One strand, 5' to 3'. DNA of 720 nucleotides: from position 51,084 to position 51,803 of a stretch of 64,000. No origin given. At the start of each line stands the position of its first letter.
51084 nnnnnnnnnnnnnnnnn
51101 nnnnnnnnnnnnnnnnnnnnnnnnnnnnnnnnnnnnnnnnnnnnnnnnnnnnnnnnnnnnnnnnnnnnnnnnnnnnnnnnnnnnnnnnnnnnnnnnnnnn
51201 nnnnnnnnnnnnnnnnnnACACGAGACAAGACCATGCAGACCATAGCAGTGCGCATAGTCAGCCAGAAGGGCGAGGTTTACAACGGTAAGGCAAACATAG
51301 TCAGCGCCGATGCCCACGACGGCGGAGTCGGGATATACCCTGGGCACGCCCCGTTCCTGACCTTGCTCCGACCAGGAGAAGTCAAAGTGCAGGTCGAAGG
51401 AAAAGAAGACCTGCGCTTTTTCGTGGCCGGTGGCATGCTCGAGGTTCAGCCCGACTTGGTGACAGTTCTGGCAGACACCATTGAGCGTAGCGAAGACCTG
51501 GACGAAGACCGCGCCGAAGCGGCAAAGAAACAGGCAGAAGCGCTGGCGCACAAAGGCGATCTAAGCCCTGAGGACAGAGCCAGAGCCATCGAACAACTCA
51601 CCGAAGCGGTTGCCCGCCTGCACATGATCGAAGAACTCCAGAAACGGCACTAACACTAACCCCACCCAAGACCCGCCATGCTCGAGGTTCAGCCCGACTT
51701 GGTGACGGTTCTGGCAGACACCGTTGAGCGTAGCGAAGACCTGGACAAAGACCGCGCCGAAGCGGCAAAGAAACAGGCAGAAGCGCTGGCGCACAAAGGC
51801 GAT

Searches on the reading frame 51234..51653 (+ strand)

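Call 29: search_protein_families(library=pfam, proteins=[window:51234-51653:+])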
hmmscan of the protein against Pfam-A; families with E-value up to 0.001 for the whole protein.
window:51234-51653:+ (139 aa): 2 families
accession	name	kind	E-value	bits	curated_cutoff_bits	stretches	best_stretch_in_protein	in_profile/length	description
PF02823.21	ATP-synt_DE_N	-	3.6e-25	88.2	27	1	5-82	2-79/80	ATP synthase, Delta/Epsilon chain, beta-sandwich domain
PF00401.25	ATP-synt_DE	-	1.6e-06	28.6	24.6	1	87-132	1-46/47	ATP synthase, Delta/Epsilon chain, long alpha-helix domain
